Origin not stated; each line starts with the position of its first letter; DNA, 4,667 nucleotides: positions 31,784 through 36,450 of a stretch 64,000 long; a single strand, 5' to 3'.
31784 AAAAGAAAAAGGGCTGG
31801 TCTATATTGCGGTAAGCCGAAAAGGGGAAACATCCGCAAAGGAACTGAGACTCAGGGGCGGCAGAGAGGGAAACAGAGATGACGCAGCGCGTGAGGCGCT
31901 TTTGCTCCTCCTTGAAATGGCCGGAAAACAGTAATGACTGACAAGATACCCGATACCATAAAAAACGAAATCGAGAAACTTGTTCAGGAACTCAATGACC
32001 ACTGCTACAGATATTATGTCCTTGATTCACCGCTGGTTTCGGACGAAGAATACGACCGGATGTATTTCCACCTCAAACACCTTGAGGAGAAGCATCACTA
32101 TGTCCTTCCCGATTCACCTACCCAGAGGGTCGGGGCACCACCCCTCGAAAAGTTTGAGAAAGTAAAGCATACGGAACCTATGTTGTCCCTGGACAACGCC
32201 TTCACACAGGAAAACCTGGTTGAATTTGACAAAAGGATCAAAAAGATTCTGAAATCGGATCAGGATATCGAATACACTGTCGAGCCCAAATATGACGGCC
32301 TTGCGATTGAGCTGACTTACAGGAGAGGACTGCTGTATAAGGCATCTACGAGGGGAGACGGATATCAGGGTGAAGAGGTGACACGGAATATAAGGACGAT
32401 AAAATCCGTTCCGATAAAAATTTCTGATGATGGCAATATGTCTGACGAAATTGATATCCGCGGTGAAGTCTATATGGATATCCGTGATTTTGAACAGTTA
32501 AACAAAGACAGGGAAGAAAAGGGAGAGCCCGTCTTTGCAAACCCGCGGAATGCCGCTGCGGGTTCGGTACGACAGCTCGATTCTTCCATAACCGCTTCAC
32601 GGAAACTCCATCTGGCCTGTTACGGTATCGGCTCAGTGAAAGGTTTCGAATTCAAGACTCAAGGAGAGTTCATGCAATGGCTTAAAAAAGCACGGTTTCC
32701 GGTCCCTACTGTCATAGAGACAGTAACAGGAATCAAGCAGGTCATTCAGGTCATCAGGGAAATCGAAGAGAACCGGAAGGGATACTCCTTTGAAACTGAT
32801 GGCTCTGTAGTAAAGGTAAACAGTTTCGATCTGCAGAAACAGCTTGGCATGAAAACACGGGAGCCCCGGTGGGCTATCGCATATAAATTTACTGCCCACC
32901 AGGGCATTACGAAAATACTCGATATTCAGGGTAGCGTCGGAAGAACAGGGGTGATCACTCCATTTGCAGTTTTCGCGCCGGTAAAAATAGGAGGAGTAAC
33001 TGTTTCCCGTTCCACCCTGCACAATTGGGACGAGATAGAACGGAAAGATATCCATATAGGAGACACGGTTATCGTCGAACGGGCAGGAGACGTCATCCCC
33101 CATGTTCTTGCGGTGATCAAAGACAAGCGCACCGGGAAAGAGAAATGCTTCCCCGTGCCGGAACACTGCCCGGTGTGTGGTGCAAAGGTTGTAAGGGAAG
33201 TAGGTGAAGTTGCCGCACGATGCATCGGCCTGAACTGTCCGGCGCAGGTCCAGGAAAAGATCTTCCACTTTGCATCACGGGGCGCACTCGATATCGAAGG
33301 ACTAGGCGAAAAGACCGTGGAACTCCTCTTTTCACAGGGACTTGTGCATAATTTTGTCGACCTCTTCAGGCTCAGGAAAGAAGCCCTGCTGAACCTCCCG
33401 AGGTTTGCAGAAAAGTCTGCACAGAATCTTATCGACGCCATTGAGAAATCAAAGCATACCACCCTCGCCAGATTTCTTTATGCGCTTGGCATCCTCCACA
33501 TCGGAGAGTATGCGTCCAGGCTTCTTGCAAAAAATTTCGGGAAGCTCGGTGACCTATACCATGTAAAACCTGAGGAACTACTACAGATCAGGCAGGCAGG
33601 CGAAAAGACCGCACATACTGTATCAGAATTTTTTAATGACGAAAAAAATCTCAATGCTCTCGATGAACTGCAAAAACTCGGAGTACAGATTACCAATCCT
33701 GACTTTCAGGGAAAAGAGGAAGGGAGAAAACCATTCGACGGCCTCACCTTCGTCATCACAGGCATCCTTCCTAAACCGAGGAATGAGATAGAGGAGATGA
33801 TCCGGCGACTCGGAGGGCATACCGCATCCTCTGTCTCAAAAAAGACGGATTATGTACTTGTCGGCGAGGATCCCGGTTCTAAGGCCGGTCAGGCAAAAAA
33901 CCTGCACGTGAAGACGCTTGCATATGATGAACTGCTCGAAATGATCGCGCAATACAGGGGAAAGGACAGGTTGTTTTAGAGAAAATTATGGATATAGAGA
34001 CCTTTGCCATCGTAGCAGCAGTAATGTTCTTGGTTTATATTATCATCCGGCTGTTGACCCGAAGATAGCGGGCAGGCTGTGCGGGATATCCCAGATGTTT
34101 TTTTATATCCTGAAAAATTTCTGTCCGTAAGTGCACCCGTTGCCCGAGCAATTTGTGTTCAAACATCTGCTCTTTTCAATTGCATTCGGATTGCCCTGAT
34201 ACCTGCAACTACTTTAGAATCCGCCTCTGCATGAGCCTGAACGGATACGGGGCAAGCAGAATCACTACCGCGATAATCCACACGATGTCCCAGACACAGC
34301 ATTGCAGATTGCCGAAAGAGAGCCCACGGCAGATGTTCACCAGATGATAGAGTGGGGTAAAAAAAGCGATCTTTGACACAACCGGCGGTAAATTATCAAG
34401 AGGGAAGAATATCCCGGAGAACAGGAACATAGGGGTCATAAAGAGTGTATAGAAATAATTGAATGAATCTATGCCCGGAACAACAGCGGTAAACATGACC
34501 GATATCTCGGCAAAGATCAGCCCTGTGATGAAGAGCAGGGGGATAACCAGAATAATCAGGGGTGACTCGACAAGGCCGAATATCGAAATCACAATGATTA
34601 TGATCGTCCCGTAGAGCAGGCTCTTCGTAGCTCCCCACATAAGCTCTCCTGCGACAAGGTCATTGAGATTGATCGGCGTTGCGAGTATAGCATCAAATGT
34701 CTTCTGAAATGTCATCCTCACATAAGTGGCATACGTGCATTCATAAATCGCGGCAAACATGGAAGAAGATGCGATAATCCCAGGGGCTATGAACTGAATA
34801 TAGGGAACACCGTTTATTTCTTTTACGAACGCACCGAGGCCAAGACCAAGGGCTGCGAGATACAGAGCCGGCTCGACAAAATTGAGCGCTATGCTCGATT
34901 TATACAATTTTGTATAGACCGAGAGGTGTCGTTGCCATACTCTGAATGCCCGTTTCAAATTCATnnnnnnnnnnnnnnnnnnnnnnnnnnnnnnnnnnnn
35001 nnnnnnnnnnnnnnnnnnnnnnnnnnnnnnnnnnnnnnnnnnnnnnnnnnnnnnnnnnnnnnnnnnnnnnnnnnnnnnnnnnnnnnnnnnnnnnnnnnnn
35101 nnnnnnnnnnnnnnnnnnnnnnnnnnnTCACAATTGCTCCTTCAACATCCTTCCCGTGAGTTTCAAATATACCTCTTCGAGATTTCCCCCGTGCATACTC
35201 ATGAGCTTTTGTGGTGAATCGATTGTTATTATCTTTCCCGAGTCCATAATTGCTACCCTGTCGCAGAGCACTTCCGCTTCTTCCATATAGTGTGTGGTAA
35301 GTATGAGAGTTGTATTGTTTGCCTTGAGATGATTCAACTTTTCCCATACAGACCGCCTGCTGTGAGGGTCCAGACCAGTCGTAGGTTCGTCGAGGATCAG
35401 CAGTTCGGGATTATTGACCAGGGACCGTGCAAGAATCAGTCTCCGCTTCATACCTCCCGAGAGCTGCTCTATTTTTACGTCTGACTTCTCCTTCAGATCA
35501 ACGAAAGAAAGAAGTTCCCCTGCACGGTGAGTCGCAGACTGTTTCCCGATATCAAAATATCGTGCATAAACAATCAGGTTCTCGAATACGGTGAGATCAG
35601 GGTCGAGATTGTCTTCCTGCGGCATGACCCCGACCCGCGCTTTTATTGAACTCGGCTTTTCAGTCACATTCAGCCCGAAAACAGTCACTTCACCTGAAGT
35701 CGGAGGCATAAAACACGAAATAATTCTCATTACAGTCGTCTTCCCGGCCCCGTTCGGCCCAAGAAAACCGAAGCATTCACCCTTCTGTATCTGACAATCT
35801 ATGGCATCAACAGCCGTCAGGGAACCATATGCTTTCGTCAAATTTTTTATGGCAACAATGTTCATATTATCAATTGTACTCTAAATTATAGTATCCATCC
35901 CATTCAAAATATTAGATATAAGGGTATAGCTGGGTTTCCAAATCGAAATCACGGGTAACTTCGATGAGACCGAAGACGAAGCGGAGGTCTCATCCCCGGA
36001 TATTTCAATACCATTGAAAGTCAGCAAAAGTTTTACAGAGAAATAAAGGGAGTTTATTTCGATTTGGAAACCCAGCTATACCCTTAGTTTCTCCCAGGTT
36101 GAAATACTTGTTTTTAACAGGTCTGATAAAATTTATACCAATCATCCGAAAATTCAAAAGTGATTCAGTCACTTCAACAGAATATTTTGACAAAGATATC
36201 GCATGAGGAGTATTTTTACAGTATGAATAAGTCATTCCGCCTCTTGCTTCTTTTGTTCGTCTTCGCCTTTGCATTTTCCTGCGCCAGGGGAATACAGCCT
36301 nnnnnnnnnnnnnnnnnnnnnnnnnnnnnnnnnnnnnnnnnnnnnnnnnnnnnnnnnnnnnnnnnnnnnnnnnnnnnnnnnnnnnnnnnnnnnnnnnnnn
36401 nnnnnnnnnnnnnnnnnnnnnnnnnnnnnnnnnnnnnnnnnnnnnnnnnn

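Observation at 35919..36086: Copy 2 of the structured element sits in a divergent promoter region (ABC exporter / patatin)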

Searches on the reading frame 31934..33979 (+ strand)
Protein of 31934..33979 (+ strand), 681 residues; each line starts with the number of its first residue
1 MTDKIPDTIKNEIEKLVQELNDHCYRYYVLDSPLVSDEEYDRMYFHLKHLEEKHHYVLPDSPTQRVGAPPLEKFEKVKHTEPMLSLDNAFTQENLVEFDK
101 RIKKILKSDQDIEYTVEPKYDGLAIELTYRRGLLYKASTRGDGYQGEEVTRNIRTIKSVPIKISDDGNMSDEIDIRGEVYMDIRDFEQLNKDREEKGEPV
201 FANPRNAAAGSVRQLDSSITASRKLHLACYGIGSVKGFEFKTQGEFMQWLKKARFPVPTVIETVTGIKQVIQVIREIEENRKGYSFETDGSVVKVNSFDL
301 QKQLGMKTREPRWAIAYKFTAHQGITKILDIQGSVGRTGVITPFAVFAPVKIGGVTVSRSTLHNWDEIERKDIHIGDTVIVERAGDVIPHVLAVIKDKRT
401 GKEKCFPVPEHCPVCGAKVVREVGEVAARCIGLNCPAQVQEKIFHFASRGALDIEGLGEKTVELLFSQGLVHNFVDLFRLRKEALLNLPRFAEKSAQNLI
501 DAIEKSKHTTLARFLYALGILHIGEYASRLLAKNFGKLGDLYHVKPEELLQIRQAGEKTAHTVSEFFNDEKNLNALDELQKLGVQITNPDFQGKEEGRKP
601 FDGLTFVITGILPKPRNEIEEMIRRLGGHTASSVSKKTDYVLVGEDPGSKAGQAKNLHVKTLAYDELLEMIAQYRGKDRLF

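Call 16: search_protein_families(library=pfam, proteins=[window:31934-33979:+])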
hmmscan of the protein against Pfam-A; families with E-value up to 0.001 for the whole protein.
window:31934-33979:+ (681 aa): 7 families
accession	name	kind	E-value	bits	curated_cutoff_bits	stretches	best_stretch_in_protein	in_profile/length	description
PF01653.23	DNA_ligase_aden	-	9.3e-95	317.4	27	1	73-321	3-252/253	NAD-dependent DNA ligase adenylation domain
PF03120.22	DNA_ligase_OB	-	1.2e-33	115.2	32.9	1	326-402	2-78/79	NAD-dependent DNA ligase OB-fold domain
PF12826.13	HHH_2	-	1.1e-16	61.2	27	1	513-574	1-62/64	Helix-hairpin-helix motif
PF00533.33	BRCT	-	4.4e-15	56.1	21.3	1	598-671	3-78/78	BRCA1 C Terminus (BRCT) domain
PF03119.21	DNA_ligase_ZBD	-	1.2e-11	44.7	25.8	1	411-437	1-27/27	NAD-dependent DNA ligase C4 zinc finger domain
PF14520.12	HHH_5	-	1.6e-09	38.5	27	1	452-505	5-57/57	Helix-hairpin-helix domain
PF22745.1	Nlig-Ia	-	3.9e-06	27.9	27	1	11-60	4-53/92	DNA ligase-like, N-terminal NAD+-binding domain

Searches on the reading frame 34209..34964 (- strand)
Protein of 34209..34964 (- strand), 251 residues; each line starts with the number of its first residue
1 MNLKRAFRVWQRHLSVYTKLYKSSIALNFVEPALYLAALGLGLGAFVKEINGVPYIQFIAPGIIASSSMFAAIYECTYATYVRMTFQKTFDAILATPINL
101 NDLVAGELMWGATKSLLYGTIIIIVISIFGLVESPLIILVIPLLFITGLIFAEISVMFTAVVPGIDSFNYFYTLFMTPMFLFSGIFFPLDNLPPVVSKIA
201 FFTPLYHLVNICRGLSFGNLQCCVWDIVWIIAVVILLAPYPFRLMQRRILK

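Call 16: search_protein_families(library=pfam, proteins=[window:34209-34964:-])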
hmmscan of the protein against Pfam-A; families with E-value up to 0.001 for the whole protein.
window:34209-34964:- (251 aa): 2 families
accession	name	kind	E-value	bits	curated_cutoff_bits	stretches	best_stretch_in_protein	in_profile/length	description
PF01061.29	ABC2_membrane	-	3.2e-17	63.2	26.9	1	9-214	6-208/211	ABC-2 type transporter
PF12698.13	ABC2_membrane_3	-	3.6e-08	33.3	31.6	1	55-237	160-341/347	ABC-2 family transporter protein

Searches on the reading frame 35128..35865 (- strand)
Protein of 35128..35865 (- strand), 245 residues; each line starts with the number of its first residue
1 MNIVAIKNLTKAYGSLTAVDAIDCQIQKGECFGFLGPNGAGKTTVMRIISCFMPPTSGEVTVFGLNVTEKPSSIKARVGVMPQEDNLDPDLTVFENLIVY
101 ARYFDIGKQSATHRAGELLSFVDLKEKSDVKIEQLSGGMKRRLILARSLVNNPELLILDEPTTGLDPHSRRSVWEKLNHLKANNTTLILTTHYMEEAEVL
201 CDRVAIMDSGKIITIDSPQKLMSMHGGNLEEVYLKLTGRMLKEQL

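Call 16: search_protein_families(library=pfam, proteins=[window:35128-35865:-])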
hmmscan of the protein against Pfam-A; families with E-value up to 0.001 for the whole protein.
window:35128-35865:- (245 aa): 4 families
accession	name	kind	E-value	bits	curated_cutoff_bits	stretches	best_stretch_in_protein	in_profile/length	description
PF00005.33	ABC_tran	-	6.4e-35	121.2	25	1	20-163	2-137/137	ABC transporter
PF13304.12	AAA_21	-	2.1e-14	54.7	27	1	106-192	191-298/304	AAA domain, putative AbiEii toxin, Type IV TA system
PF13175.12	AAA_15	-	1.7e-06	28.4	32.1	0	110-192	276-369/374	AAA ATPase domain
PF02463.25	SMC_N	-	3.2e-06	27.2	40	1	34-197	29-202/220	RecF/RecN/SMC N terminal domain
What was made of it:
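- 35128..35865 (-): ABC transporter ATPase gene (context only, not part of the element). Pfam ABC_tran, E = 6e-35 (call 16).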

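Call 32: find_homologous_proteins(query=window:35128-35865:-, max_evalue=1e-40)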
Query window:35128-35865:- (245 aa): 7999 proteins with E <= 1e-40 among 8000 candidates; the best 120 are listed.
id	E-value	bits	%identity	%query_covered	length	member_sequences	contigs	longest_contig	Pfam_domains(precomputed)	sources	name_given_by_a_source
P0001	1.0e-157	541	100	100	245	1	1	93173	PF00005.34,PF13175.13,PF02463.26,PF13304.13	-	-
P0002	5.4e-150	515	94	100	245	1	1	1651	PF00005.34,PF13175.13,PF02463.26,PF13304.13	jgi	-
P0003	1.9e-145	500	94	97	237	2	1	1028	PF00005.34,PF13175.13,PF02463.26,PF13304.13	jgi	jgi:lipooligosaccharide transport system ATP-binding protein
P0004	1.1e-144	498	91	100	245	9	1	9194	PF00005.34,PF13175.13,PF02463.26,PF13304.13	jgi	-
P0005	4.0e-139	480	89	99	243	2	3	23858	PF00005.34,PF13175.13,PF02463.26,PF13304.13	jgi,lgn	jgi:lipooligosaccharide transport system ATP-binding protein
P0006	4.5e-139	480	88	100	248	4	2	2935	PF00005.34,PF13175.13,PF02463.26,PF13304.13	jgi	jgi:lipooligosaccharide transport system ATP-binding protein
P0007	7.2e-136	469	87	100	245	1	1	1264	PF00005.34,PF13175.13,PF02463.26,PF13304.13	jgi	-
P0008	3.0e-134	464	84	100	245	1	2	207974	PF00005.34,PF13175.13,PF02463.26,PF13304.13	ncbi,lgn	ncbi:MAG: ABC transporter ATP-binding protein [Nitrospirota bacterium]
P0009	9.3e-132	456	83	100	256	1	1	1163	PF00005.34,PF02463.26,PF13304.13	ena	-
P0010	3.1e-130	451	83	99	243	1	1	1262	PF00005.34,PF13175.13,PF02463.26,PF13304.13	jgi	-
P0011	2.0e-127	442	81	99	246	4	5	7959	PF00005.34,PF13175.13,PF02463.26,PF13304.13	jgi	jgi:lipooligosaccharide transport system ATP-binding protein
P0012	1.9e-126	438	81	99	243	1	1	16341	PF00005.34,PF13175.13,PF02463.26,PF13304.13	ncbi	ncbi:MAG: ABC transporter ATP-binding protein [Nitrospirota bacterium]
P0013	1.6e-125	435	80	100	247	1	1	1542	PF00005.34,PF13175.13,PF13304.13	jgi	-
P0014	1.4e-124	432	79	100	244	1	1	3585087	PF00005.34,PF13175.13,PF13304.13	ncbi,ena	-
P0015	1.8e-124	432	80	99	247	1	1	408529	PF00005.34,PF13175.13,PF13304.13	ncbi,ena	-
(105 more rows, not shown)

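Call 33: find_encoding_contigs(protein=P0005, flank=10000, max_places=3)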
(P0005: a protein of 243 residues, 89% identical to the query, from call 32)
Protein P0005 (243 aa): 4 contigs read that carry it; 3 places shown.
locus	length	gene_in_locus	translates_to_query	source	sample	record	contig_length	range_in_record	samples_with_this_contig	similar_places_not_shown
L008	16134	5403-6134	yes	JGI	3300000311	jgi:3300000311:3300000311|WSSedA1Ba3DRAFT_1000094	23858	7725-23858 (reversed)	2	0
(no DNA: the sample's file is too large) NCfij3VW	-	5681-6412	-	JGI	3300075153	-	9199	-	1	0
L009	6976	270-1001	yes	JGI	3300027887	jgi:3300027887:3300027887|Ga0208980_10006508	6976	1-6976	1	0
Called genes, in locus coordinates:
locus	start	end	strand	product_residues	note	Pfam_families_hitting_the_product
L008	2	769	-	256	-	?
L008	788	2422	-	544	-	PF19864:Radical_SAM_N2, PF04055:Radical_SAM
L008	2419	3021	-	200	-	PF12654:DUF3786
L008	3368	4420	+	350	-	PF14522:Cytochrome_C7 (faint), PF14537:Cytochrom_c3_2 (faint)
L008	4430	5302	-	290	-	PF01734:Patatin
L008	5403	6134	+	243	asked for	PF00005:ABC_tran, PF02463:SMC_N (weak), PF13175:AAA_15 (faint), PF13304:AAA_21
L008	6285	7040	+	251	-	PF01061:ABC2_membrane, PF12698:ABC2_membrane_3 (weak)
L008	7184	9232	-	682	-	PF22745:Nlig-Ia, PF01653:DNA_ligase_aden, PF03120:OB_DNA_ligase, PF03119:DNA_ligase_ZBD, PF12826:HHH_2, PF00533:BRCT, PF12738:PTCB-BRCT, PF16589:BRCT_2 (weak), +1 more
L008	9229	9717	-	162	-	PF02464:CinA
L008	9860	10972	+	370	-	-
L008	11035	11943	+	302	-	PF13485:Peptidase_MA_2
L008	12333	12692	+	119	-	-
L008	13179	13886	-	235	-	PF00515:TPR_1 (weak), PF13424:TPR_12, PF21033:RMD1-3 (weak), PF13414:TPR_11, PF13424:TPR_12, PF00515:TPR_1, PF13181:TPR_8 (weak), PF13432:TPR_16 (weak), +8 more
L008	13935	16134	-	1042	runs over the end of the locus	PF17757:UvrB_inter, PF02559:CarD_TRCF_RID, PF00270:DEAD, PF04851:ResIII, PF00271:Helicase_C, PF03461:TRCF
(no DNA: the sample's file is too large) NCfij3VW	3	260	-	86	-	?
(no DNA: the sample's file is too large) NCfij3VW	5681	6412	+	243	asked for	PF00005:ABC_tran, PF02463:SMC_N (weak), PF13175:AAA_15 (faint), PF13304:AAA_21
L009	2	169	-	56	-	?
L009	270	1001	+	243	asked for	PF00005:ABC_tran, PF02463:SMC_N (weak), PF13175:AAA_15 (faint), PF13304:AAA_21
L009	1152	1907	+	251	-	PF01061:ABC2_membrane, PF12698:ABC2_membrane_3 (weak)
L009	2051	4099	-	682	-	PF22745:Nlig-Ia, PF01653:DNA_ligase_aden, PF03120:OB_DNA_ligase, PF03119:DNA_ligase_ZBD, PF12826:HHH_2, PF00533:BRCT, PF12738:PTCB-BRCT, PF16589:BRCT_2 (weak), +1 more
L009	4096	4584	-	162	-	PF02464:CinA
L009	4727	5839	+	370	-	PF05222:AlaDh_PNT_N, PF01262:AlaDh_PNT_C, PF01488:Shikimate_DH (weak), PF02826:2-Hacid_dh_C (weak)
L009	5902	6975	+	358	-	?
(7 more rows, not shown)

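Call 34: find_encoding_contigs(protein=P0008, flank=10000, max_places=2)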
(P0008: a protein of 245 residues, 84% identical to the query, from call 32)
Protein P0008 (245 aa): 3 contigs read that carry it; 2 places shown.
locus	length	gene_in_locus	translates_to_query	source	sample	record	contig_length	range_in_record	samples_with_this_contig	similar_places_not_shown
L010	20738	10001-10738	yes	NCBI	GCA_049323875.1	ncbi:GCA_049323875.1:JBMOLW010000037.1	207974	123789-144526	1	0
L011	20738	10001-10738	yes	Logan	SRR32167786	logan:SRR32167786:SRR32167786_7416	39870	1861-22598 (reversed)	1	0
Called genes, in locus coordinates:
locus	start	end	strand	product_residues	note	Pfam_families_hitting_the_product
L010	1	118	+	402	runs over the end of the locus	PF01676:Metalloenzyme, PF10143:PhosphMutase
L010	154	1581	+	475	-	PF01979:Amidohydro_1 (faint), PF01026:TatD_DNase, PF04055:Radical_SAM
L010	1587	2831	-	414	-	PF13393:tRNA-synt_His, PF00587:tRNA-synt_2b, PF03129:HGTP_anticodon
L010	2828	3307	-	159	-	-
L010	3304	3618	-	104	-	PF02325:CCB3_YggT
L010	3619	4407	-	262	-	PF03446:NAD_binding_2 (weak), PF03807:F420_oxidored, PF01210:NAD_Gly3P_dh_N (weak), PF14748:P5CR_dimer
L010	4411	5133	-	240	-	PF01168:Ala_racemase_N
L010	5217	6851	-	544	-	PF19864:Radical_SAM_N2, PF04055:Radical_SAM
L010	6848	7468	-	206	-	PF12654:DUF3786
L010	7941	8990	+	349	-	PF14522:Cytochrome_C7 (faint), PF14537:Cytochrom_c3_2 (faint)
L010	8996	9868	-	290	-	PF01734:Patatin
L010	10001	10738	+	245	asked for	PF00005:ABC_tran, PF02463:SMC_N (faint), PF13175:AAA_15 (faint), PF13304:AAA_21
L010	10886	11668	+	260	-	PF01061:ABC2_membrane, PF12698:ABC2_membrane_3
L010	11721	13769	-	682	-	PF22745:Nlig-Ia, PF01653:DNA_ligase_aden, PF03120:OB_DNA_ligase, PF03119:DNA_ligase_ZBD, PF14520:HHH_5 (faint), PF12826:HHH_2, PF00533:BRCT, PF12738:PTCB-BRCT (weak)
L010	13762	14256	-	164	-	PF02464:CinA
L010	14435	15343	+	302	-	PF13485:Peptidase_MA_2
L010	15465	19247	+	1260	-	PF02743:dCache_1, PF00989:PAS, PF08448:PAS_4, PF13426:PAS_9, PF08448:PAS_4, PF00989:PAS, PF13426:PAS_9, PF01590:GAF, +10 more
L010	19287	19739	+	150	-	PF00072:Response_reg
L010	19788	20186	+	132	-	-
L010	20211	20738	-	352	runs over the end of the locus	PF00437:T2SSE, PF13191:AAA_16 (faint)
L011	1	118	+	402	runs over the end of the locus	PF01676:Metalloenzyme, PF10143:PhosphMutase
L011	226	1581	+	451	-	PF01026:TatD_DNase, PF04055:Radical_SAM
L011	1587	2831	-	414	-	PF13393:tRNA-synt_His, PF00587:tRNA-synt_2b, PF03129:HGTP_anticodon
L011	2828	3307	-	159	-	-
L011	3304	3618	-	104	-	PF02325:CCB3_YggT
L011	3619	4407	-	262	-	PF03446:NAD_binding_2 (weak), PF03807:F420_oxidored, PF01210:NAD_Gly3P_dh_N (weak), PF14748:P5CR_dimer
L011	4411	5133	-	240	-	PF01168:Ala_racemase_N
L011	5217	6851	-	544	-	PF19864:Radical_SAM_N2, PF04055:Radical_SAM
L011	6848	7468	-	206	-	PF12654:DUF3786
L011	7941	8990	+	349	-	PF14522:Cytochrome_C7 (faint), PF14537:Cytochrom_c3_2 (faint)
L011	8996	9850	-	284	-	PF01734:Patatin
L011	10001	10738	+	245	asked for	PF00005:ABC_tran, PF02463:SMC_N (faint), PF13175:AAA_15 (faint), PF13304:AAA_21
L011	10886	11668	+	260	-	PF01061:ABC2_membrane, PF12698:ABC2_membrane_3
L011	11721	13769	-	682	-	PF22745:Nlig-Ia, PF01653:DNA_ligase_aden, PF03120:OB_DNA_ligase, PF03119:DNA_ligase_ZBD, PF14520:HHH_5 (faint), PF12826:HHH_2, PF00533:BRCT, PF12738:PTCB-BRCT (weak)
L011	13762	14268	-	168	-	PF02464:CinA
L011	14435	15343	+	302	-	PF13485:Peptidase_MA_2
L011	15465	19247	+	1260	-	PF02743:dCache_1, PF00989:PAS, PF08448:PAS_4, PF13426:PAS_9, PF08448:PAS_4, PF00989:PAS, PF13426:PAS_9, PF01590:GAF, +10 more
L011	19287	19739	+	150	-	PF00072:Response_reg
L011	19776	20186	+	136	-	-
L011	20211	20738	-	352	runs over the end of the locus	PF00437:T2SSE, PF13191:AAA_16 (faint)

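Call 35: find_encoding_contigs(protein=P0004, flank=10000, max_places=2)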
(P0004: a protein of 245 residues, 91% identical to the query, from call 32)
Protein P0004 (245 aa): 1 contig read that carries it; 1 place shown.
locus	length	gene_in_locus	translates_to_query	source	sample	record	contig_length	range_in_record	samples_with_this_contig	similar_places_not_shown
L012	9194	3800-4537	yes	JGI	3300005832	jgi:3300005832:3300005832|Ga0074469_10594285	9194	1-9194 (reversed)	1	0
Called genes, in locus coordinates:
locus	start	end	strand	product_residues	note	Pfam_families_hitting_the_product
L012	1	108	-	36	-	?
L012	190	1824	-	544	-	PF19864:Radical_SAM_N2, PF04055:Radical_SAM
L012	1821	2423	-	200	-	PF12654:DUF3786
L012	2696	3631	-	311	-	PF01734:Patatin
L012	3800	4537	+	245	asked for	PF00005:ABC_tran, PF02463:SMC_N (weak), PF13175:AAA_15 (faint), PF13304:AAA_21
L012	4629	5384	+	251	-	PF01061:ABC2_membrane, PF12698:ABC2_membrane_3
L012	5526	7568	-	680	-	PF22745:Nlig-Ia, PF01653:DNA_ligase_aden, PF03120:OB_DNA_ligase, PF03119:DNA_ligase_ZBD, PF14520:HHH_5 (faint), PF12826:HHH_2, PF00533:BRCT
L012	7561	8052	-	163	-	PF02464:CinA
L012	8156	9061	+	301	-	PF13485:Peptidase_MA_2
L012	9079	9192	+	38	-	?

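Call 64: find_encoding_contigs(protein=P0002, flank=3000, max_places=3)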
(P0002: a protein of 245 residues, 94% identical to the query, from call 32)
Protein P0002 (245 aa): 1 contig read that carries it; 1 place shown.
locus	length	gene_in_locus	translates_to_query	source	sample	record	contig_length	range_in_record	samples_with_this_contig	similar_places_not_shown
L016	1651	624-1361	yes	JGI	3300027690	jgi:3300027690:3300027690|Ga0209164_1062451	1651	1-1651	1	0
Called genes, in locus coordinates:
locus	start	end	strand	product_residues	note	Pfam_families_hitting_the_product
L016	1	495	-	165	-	?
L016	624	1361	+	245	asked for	PF00005:ABC_tran, PF02463:SMC_N (weak), PF13175:AAA_15 (faint), PF13304:AAA_21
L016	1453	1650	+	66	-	?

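Call 65: find_encoding_contigs(protein=P0006, flank=3000, max_places=3)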
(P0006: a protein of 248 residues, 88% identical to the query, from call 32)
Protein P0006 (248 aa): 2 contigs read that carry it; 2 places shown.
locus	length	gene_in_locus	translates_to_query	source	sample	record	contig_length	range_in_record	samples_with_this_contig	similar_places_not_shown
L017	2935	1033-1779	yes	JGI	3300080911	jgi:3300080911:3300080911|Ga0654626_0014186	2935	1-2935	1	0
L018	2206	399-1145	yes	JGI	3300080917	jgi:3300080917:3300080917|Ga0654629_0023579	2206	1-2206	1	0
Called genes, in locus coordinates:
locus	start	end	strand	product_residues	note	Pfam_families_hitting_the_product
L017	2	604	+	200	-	?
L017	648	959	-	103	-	PF01734:Patatin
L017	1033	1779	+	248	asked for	PF00005:ABC_tran, PF02463:SMC_N (weak), PF13175:AAA_15 (faint), PF13304:AAA_21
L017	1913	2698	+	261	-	PF01061:ABC2_membrane, PF12698:ABC2_membrane_3 (weak)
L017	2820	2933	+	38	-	?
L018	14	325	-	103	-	PF01734:Patatin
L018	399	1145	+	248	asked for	PF00005:ABC_tran, PF02463:SMC_N (weak), PF13175:AAA_15 (faint), PF13304:AAA_21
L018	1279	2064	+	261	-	PF01061:ABC2_membrane, PF12698:ABC2_membrane_3 (weak)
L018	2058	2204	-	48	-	?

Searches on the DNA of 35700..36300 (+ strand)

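Call 14: search_rna_families(source=window, start=35700, end=36300, threshold=evalue, max_evalue=10)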
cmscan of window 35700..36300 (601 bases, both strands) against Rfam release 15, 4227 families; matches with E-value up to 10: 3.
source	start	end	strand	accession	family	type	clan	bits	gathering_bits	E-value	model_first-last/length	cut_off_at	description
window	35919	36086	+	RF04173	MIR847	Gene; miRNA;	-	17.5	184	0.48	1-164/164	no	MIR847 microRNA precursor family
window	35915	36089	-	RF00661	mir-31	Gene; miRNA;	CL00133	13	51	8.6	1-83/83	no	mir-31 microRNA precursor family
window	35746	35760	-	RF02990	gut-2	Gene; sRNA;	-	12.5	39.8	5.4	28-42/48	no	gut-2 RNA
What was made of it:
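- There is no Rfam match (call 14).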

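Call 84: search_dna_similar(query=window:35900-36110:+, collection=plasmids, mode=distant, max_evalue=0.01, max_rows=10)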
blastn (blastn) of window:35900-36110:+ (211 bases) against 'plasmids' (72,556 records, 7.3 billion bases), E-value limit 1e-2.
No match.
